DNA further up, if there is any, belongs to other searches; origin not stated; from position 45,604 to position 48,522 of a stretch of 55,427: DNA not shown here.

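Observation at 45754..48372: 872-aa fusion of a PHP phosphoesterase with a Rad50/SbcC-like ABC ATPase carrying a long coiled-coil insert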

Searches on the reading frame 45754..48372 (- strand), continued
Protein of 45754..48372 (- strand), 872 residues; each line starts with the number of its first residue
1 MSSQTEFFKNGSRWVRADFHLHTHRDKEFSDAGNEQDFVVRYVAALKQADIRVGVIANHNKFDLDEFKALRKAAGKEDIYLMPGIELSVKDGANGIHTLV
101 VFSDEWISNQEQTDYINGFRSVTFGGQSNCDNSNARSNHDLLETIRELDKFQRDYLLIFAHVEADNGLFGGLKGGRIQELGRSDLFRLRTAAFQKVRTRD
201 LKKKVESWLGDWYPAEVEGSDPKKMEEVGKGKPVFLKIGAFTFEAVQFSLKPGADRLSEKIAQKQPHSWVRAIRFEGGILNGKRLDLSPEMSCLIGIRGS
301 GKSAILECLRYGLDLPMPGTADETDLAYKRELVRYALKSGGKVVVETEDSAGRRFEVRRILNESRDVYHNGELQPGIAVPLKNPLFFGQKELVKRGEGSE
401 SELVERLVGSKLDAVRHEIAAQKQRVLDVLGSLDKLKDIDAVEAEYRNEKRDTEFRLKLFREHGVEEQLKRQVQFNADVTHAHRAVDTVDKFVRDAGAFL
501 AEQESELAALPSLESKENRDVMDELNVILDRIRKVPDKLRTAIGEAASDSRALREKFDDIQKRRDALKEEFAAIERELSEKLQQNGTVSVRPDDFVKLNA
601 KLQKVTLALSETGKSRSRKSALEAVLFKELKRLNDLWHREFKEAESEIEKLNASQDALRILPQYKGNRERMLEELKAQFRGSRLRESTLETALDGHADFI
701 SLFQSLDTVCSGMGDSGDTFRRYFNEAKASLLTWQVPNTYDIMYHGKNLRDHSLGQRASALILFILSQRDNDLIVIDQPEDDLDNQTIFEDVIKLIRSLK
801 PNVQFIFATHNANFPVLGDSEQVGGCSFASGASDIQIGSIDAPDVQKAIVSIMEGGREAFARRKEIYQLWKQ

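Call 32: search_dna_similar(query=window:45754-48372:-, collection=plasmids, mode=protein, max_rows=30, max_evalue=0.00001)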
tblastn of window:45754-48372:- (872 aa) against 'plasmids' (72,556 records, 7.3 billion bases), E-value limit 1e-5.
Records with a match: 1155; places in all: 1209; records where one place covers at least 80% of the query: 232.
Best place of each record, by identity: 60-80% 1; <60% 1154.
By first word of the organism name: Escherichia 364; Klebsiella 338; Enterobacter 57; Salmonella 34; Piscirickettsia 34; Citrobacter 28; Pseudomonas 21; Serratia 21; Raoultella 19; Yersinia 17; and 64 more.
By predicted mobility (MOB-suite, as given by PLSDB): conjugative 835; non-mobilizable 200; mobilizable 120.
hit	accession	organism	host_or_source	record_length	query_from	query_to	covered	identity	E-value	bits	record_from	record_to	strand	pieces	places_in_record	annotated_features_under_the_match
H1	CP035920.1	Vibrio cidicii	-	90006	8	871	99%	47.4%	0e+0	828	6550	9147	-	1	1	record has no annotation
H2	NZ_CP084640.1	Yersinia ruckeri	Rainbow trout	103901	8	871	99%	47.0%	0e+0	827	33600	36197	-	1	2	TrlF family AAA-like ATPase | RNA-binding domain-containing protein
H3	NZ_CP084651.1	Yersinia ruckeri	Rainbow trout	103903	8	871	99%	47.0%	0e+0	827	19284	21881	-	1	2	TrlF family AAA-like ATPase | RNA-binding domain-containing protein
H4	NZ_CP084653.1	Yersinia ruckeri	Rainbow trout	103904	8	871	99%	47.0%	0e+0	827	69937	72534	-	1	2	TrlF family AAA-like ATPase | RNA-binding domain-containing protein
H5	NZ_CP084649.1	Yersinia ruckeri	Rainbow trout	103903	8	871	99%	47.0%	0e+0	827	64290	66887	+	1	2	TrlF family AAA-like ATPase | RNA-binding domain-containing protein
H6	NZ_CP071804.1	Yersinia ruckeri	strain,sea water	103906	8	871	99%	47.0%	0e+0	827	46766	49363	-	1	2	TrlF family AAA-like ATPase | RNA-binding domain-containing protein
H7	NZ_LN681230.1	Yersinia ruckeri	-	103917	8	871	99%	47.0%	0e+0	827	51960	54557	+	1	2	TrlF family AAA-like ATPase | RNA-binding domain-containing protein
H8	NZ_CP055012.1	Klebsiella quasipneumoniae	Shek Wu Hui WWTPs_72 WWTPs effluent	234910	8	871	99%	46.4%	0e+0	797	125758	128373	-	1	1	TrlF family AAA-like ATPase | RNA-binding domain-containing protein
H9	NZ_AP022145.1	Klebsiella quasipneumoniae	-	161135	8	871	99%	46.4%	0e+0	797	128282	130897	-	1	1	TrlF family AAA-like ATPase | RNA-binding domain-containing protein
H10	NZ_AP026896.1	Aeromonas caviae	Microbe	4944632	8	871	99%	46.2%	0e+0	786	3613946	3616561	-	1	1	none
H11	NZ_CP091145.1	Pseudomonas avellanae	hazelnut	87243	8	871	99%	46.1%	0e+0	790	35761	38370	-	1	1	TrlF family AAA-like ATPase | RNA-binding domain-containing protein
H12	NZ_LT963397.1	Pseudomonas cerasi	-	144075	8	871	99%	46.1%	0e+0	789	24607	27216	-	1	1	TrlF family AAA-like ATPase | RNA-binding domain-containing protein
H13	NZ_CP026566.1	Pseudomonas avellanae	Prunus avium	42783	8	871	99%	46.1%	0e+0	789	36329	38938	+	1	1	TrlF family AAA-like ATPase | RNA-binding domain-containing protein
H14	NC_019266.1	Pseudomonas savastanoi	olive knot (Olea europaea)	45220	8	871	99%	46.1%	0e+0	789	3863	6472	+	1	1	TrlF family AAA-like ATPase | RNA-binding domain-containing protein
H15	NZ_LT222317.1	Pseudomonas cerasi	Prunus cerasus (sour cherry),Sour ...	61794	8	871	99%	46.1%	0e+0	789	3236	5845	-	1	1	TrlF family AAA-like ATPase | RNA-binding domain-containing protein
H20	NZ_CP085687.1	Pseudomonas ficuserectae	Mulberry blight tissue sample,Mulberry ...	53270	8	871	99%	46.1%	0e+0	787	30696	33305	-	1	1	TrlF family AAA-like ATPase | RNA-binding domain-containing protein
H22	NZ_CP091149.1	Pseudomonas avellanae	hazelnut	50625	8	871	99%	46.0%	0e+0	787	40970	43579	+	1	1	TrlF family AAA-like ATPase | RNA-binding domain-containing protein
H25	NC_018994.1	Escherichia coli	-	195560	8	871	99%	46.0%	0e+0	785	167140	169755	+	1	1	TrlF family AAA-like ATPase | RNA-binding domain-containing protein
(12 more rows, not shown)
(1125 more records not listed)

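Call 33: search_dna_similar(query=window:45754-48372:-, collection=phages, mode=protein, max_rows=20, max_evalue=0.00001)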
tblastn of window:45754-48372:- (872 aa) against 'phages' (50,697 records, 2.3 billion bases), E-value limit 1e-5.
Records with a match: 7; places in all: 7; records where one place covers at least 80% of the query: 2.
Best place of each record, by identity: <60% 7.
By first word of the organism name: Listeria 2; Yersinia 2; Vibrio 1; Streptococcus 1; Microcystis 1.
By host as written in the record: Listeria monocytogenes 2; Yersinia enterocolitica 2; Vibrio cyclitrophicus 10N.286.54.E11 1; Streptococcus suis ZKB4 1; Microcystis wesenbergii 1.
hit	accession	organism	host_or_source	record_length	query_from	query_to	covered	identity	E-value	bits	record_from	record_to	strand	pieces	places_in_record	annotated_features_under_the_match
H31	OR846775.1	Listeria phage LM 4-11-1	Listeria monocytogenes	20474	6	871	99%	39.0%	0e+0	607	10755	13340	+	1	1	record has no annotation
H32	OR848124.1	Listeria phage LM 4-14-1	Listeria monocytogenes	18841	6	871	99%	39.0%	0e+0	607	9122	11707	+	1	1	record has no annotation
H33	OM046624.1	Yersinia phage vB_YenM_42.18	Yersinia enterocolitica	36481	11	869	50%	29.9%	6e-17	162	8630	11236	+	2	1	chromosome partition protein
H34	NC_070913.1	Yersinia phage vB_YenM_42.18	Yersinia enterocolitica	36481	11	869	50%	29.9%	6e-17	162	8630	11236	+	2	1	chromosome partition protein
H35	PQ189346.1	Vibrio phage 10N.286.54.E11_PE001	Vibrio cyclitrophicus 10N.286.54.E11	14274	747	867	14%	43.1%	9e-17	92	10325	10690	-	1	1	hypothetical protein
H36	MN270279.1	Streptococcus phage phi-SsuZKB4_rum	Streptococcus suis ZKB4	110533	741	868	15%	32.3%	5e-10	70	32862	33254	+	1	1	hypothetical protein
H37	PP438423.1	Microcystis phage Mwe-JY31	Microcystis wesenbergii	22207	749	869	14%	30.8%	5e-8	63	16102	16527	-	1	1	hypothetical protein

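Call 34: get_annotated_region(hit=H25, flank=6000)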
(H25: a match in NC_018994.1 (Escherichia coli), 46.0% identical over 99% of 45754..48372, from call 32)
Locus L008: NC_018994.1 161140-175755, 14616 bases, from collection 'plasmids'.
description: Escherichia coli plasmid pNDM-1_Dok01, complete sequence
organism: Escherichia coli (NCBI taxid 562)
taxonomy: Bacteria; Pseudomonadota; Gammaproteobacteria; Enterobacterales; Enterobacteriaceae; Escherichia; Escherichia coli
host: -; source: -; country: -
typing (MOB-suite, as given by PLSDB): conjugative; replicon IncC; relaxase MOBH,MOBH; mating-pair formation MPF_F
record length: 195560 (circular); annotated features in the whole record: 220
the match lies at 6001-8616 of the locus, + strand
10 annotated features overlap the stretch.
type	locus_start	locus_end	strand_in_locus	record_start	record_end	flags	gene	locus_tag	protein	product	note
CDS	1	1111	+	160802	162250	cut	-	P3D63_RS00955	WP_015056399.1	ATP-binding protein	-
CDS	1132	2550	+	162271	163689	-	-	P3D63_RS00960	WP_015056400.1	TnsD family Tn7-like transposition protein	-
CDS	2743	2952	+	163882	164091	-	-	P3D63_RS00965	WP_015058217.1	helix-turn-helix domain-containing protein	-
CDS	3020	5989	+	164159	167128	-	-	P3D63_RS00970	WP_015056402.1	type I restriction endonuclease subunit R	-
CDS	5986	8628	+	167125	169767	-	-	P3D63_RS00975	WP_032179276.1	TrlF family AAA-like ATPase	-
CDS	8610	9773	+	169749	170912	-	-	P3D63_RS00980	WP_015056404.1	RNA-binding domain-containing protein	-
CDS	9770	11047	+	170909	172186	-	-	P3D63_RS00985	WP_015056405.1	restriction endonuclease subunit S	GO:0006304 - DNA modification [Evidence IEA]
CDS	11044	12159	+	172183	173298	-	-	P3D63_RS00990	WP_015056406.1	AAA family ATPase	-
CDS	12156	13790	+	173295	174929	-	-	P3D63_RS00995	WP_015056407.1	type I restriction-modification system subunit M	GO:0006306 - DNA methylation [Evidence IEA]; GO:0009307 - DNA restriction-modification system [Evidence IEA]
CDS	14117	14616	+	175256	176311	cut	-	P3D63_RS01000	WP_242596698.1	hypothetical protein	-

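Call 35: get_annotated_region(hit=H14, flank=5000)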
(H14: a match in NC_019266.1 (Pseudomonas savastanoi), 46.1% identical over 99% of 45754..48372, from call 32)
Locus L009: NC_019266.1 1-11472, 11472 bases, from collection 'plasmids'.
description: Pseudomonas savastanoi pv. savastanoi plasmid pPsv48B, complete sequence
organism: Pseudomonas savastanoi (NCBI taxid 360920)
taxonomy: Bacteria; Pseudomonadota; Gammaproteobacteria; Pseudomonadales; Pseudomonadaceae; Pseudomonas; Pseudomonas savastanoi
host: -; source: olive knot (Olea europaea); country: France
typing (MOB-suite, as given by PLSDB): conjugative; replicon rep_cluster_283; relaxase MOBP,MOBP,MOBQ; mating-pair formation MPF_T
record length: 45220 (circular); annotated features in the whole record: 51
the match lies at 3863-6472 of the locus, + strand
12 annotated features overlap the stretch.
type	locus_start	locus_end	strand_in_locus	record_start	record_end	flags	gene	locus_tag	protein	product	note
CDS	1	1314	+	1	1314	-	-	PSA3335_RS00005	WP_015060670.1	replication initiation protein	-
CDS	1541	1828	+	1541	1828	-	-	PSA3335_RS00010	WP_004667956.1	HU family DNA-binding protein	GO:0030261 - chromosome condensation [Evidence IEA]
CDS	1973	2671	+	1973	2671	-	-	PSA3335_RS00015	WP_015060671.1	GNAT family N-acetyltransferase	-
CDS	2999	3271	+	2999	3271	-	-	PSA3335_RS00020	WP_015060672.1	hypothetical protein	-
CDS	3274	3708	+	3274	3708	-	-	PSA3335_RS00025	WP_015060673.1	MobA/MobL family protein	-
CDS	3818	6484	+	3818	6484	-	-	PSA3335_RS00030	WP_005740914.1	TrlF family AAA-like ATPase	-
CDS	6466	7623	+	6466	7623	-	-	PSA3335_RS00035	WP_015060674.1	RNA-binding domain-containing protein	-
CDS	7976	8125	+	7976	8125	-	-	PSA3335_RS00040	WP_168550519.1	hypothetical protein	-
CDS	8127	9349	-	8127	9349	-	-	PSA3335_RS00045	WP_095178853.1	IS3-like element IS51 family transposase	GO:0006313 - DNA transposition [Evidence IEA]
CDS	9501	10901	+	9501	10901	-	-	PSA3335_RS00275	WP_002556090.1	protein-tyrosine phosphatase family protein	GO:0006470 - protein dephosphorylation [Evidence IEA]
CDS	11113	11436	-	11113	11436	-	-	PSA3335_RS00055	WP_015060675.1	type II toxin-antitoxin system PemK/MazF family toxin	-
CDS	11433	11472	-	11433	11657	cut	-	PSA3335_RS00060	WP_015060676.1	antitoxin MazE family protein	-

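Call 36: get_annotated_region(hit=H34, flank=4000)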
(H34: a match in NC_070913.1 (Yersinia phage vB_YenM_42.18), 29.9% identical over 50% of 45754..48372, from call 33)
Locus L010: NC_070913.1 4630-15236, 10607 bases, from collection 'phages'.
description: Yersinia phage vB_YenM_42.18, complete genome.
organism: Yersinia phage vB_YenM_42.18 (NCBI taxid 2918926)
taxonomy: Viruses; Duplodnaviria; Heunggongvirae; Uroviricota; Caudoviricetes; Peduoviridae; Firavirus; Firavirus YenM4218
host: Yersinia enterocolitica; source: -; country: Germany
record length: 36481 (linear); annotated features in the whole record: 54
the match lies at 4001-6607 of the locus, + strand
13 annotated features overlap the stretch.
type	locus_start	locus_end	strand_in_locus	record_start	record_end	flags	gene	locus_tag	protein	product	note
CDS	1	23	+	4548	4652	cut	-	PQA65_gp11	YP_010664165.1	hypothetical protein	-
CDS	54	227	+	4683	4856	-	-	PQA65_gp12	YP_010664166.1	hypothetical protein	-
CDS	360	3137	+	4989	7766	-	-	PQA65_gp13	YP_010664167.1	replication protein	replication protein GpA, endonuclease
CDS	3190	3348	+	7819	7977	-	-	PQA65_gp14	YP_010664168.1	hypothetical protein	-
CDS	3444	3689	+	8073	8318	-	-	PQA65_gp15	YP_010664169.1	transcriptional regulator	-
CDS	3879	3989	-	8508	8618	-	-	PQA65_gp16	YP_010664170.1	hypothetical protein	-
CDS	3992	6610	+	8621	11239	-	-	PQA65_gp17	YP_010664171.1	chromosome partition protein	chromosome partition protein Smc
CDS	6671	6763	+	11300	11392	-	-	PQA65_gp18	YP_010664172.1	hypothetical protein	-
CDS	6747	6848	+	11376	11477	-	-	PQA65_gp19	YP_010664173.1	hypothetical protein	-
CDS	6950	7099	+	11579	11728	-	-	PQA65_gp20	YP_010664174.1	hypothetical protein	-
CDS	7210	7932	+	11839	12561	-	-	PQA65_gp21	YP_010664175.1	hypothetical protein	-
CDS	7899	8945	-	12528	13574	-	-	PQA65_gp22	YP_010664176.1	portal vertex protein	portal vertex protein GpQ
CDS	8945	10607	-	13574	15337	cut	-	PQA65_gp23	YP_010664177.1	terminase large subunit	terminase, ATPase subunit GpP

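Call 37: search_protein_families(library=ncbifam, proteins=[L010:3992-6610:+, L008:5986-8628:+, L008:8610-9773:+, L008:11044-12159:+, L008:2743-2952:+], max_evalue=0.00001)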
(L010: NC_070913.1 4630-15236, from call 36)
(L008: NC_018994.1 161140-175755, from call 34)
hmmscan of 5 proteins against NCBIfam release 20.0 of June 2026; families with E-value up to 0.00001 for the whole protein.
L010:3992-6610:+ (872 aa): 6 families
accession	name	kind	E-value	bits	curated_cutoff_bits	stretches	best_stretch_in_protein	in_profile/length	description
NF045780.1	TrlF_fam_ATP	equivalog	9.4e-139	464.8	350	1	4-871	2-944/944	TrlF family AAA-like ATPase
NF045781.1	Spaf1101_AAA_ATP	equivalog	2.4e-58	198.3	475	2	739-871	697-833/836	Spaf_1101 family AAA-like ATPase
NF042955.1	Ppl_antiphage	equivalog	8.9e-37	126.5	1000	2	746-866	759-878/882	anti-phage protein Ppl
NF038032.1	CehA_McbA_metalo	domain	1.7e-13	50.7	80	1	7-168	2-147/315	CehA/McbA family metallohydrolase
NF047791.1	RNaseRnm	equivalog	5.4e-08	32.4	375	1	24-81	10-69/275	RNase RNM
NF041577.1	nside_bi_sphtase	equivalog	9.7e-08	31.5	400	1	11-83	5-70/276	3',5'-nucleoside bisphosphate phosphatase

L008:5986-8628:+ (880 aa): 5 families
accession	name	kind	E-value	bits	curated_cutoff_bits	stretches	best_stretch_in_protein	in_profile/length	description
NF045780.1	TrlF_fam_ATP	equivalog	2.9e-178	595.5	350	1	9-874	2-944/944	TrlF family AAA-like ATPase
NF045781.1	Spaf1101_AAA_ATP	equivalog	1.9e-56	192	475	2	753-875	707-834/836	Spaf_1101 family AAA-like ATPase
NF042955.1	Ppl_antiphage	equivalog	1.5e-45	155.6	1000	2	9-632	1-612/882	anti-phage protein Ppl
NF003034.1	PRK03918.1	equivalog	8.2e-08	30.7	700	1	290-365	19-91/878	DNA double-strand break repair ATPase Rad50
NF008409.0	PRK11231.1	equivalog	3.6e-06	26.5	375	0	751-851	132-221/255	Fe(3+) dicitrate ABC transporter ATP-binding protein FecE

L008:8610-9773:+ (387 aa): 0 families

L008:11044-12159:+ (371 aa): 0 families

L008:2743-2952:+ (69 aa): 2 families
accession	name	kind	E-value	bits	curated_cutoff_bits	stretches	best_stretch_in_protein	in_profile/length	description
NF047737.1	antiphage_MADS1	equivalog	3.1e-18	65.7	80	1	4-52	1-49/49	methylation-associated defense system helix-turn-helix domain-containing protein MAD1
TIGR01764.1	excise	domain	8e-14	51.7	28.8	1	8-53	3-48/49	excisionase family DNA-binding protein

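Call 45: list_cluster_members(proteins=[window:45754-48372:-, window:42917-43957:+, window:41154-42368:+, window:43982-45514:-, window:49333-52008:-, window:52057-52932:-, window:48752-49327:-])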
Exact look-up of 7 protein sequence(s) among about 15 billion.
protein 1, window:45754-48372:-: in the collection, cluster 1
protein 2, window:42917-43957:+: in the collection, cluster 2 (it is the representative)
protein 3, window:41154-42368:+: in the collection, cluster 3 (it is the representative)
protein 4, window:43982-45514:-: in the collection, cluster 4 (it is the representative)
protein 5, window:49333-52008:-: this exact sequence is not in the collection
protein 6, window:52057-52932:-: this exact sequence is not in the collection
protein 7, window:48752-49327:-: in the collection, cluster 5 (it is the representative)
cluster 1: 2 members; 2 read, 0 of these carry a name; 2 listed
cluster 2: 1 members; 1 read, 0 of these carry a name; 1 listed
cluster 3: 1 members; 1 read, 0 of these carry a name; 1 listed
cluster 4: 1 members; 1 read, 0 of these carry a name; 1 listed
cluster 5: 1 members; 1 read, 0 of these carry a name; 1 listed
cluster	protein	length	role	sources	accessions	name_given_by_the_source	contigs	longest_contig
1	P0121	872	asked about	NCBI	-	-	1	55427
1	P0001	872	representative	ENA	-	-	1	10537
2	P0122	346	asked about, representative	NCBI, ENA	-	-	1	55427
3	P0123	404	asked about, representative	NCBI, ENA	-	-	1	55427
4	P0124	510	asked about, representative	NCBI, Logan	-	-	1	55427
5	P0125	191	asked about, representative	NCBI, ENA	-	-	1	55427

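Call 46: find_encoding_contigs(protein=window:45754-48372:-, flank=10000, max_places=4)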
Protein window:45754-48372:- (872 aa): no gene with exactly this product is on record in the collection.

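Call 48: find_related_loci(query=A1, collection=metagenome_contigs, flank=5000)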
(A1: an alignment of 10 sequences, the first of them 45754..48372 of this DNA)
Query A1 (872 aa) in metagenome_contigs; peptide patterns used: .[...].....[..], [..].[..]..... (x = any residue, [..] = any of these).
600 stretches matched a pattern (row limit reached: there are more); 547 encode a relative of the query (tblastn E <= 1e-3); the best 80 are kept; 80 distinct loci.
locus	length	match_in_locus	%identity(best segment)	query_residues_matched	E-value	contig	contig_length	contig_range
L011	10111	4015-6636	75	1-872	0e+0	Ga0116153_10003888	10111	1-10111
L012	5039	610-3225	75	1-872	0e+0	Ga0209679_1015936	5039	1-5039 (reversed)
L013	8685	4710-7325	73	1-872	0e+0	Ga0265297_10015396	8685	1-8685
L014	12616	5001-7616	72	1-872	0e+0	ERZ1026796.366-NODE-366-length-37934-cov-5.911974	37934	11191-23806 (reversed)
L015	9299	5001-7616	72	1-872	0e+0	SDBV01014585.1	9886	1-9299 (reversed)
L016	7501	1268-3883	72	1-872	0e+0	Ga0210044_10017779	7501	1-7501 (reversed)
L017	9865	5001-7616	71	1-872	0e+0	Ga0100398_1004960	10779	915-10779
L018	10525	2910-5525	71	1-872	0e+0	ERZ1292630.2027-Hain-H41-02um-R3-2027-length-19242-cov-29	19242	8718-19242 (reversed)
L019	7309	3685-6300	70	1-872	0e+0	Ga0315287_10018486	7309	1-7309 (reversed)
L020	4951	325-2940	69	1-872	0e+0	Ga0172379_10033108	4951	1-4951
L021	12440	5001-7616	69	1-872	0e+0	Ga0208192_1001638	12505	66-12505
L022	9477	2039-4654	69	1-872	0e+0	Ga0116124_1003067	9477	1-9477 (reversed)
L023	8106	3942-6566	67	1-872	0e+0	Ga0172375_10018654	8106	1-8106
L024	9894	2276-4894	68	1-872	0e+0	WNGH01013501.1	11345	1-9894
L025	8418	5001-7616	67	1-872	0e+0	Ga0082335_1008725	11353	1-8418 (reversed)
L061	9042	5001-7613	48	1-872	0e+0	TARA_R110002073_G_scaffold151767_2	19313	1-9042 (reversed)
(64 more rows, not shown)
